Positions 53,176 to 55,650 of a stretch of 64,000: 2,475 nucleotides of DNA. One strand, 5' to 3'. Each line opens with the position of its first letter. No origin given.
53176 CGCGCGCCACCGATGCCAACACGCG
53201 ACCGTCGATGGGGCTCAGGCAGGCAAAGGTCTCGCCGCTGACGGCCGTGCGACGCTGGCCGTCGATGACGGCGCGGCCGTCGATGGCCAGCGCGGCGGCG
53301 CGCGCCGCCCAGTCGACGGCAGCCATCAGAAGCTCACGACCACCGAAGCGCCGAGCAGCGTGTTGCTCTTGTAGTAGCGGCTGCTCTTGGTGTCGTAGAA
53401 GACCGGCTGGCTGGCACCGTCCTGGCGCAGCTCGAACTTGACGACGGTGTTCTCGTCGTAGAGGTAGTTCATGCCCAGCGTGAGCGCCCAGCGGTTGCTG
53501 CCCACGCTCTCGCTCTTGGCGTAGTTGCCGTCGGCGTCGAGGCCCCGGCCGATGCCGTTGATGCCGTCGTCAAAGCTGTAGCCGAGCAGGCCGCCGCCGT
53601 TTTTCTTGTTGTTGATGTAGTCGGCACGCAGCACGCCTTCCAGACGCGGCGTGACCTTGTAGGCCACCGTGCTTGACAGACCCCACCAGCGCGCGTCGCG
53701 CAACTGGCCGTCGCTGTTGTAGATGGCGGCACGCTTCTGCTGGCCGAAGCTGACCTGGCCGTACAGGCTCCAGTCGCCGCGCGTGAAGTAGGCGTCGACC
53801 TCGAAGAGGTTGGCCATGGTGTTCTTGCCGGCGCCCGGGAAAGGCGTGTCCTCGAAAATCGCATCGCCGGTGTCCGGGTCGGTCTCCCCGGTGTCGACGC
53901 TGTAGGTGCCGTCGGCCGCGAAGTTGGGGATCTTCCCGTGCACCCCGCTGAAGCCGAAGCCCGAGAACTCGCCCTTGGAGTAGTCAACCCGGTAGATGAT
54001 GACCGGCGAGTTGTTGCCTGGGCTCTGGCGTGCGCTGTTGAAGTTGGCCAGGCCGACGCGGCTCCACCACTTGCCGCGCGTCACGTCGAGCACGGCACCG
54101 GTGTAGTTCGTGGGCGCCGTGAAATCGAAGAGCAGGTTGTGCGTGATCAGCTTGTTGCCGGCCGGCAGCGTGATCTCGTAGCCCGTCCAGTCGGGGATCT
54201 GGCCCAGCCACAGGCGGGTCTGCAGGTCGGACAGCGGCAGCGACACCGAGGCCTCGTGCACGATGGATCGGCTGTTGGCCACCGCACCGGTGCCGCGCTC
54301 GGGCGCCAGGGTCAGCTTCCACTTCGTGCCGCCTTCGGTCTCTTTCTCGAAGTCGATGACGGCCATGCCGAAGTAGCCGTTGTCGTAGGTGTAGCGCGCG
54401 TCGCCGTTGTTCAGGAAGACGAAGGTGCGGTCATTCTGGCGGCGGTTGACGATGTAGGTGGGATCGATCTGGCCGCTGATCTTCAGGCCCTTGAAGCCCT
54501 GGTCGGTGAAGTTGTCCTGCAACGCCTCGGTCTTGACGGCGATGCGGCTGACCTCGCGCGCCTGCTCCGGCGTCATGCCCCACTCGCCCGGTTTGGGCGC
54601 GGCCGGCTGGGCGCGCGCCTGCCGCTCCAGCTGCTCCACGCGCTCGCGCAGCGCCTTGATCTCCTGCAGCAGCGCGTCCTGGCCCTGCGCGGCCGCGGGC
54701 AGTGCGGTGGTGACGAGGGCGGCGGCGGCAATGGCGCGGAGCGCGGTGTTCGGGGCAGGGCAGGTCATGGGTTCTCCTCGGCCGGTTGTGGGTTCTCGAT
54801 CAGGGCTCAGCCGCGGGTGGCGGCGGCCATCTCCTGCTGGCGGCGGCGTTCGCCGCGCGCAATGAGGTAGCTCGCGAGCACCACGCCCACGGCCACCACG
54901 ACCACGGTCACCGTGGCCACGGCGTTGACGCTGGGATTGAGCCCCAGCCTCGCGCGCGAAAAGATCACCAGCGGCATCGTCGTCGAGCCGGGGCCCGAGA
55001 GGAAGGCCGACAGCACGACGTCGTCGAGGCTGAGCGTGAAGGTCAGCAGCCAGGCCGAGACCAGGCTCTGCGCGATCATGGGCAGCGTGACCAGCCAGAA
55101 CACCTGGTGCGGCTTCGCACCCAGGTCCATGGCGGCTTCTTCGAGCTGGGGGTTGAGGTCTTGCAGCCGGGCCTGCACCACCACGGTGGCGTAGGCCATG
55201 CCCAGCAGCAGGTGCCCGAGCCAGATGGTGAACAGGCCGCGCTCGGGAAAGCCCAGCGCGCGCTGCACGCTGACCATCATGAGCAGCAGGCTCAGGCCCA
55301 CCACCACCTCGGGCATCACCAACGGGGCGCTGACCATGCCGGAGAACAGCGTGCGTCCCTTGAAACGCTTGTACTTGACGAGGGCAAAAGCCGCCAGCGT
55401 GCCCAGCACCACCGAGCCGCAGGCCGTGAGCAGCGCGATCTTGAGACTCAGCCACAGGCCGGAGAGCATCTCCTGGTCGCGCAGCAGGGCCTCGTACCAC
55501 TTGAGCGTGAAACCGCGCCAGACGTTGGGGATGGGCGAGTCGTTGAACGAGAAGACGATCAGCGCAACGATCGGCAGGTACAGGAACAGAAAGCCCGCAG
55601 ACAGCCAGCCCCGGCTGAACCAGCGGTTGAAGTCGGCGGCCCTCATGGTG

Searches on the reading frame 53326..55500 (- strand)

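Call 60: search_protein_families(library=pfam, proteins=[window:53326-55500:-], max_evalue=0.00001)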
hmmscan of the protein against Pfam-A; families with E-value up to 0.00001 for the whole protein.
window:53326-55500:- (724 aa): 2 families
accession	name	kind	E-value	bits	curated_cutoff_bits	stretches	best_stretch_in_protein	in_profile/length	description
PF11336.14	DUF3138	-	9.4e-40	137.2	27.3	1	315-724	97-525/525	Protein of unknown function (DUF3138)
PF07642.17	BBP2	-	4.1e-22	79.3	26.2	1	339-724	2-339/339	Putative beta-barrel porin-2, OmpL-like. bbp2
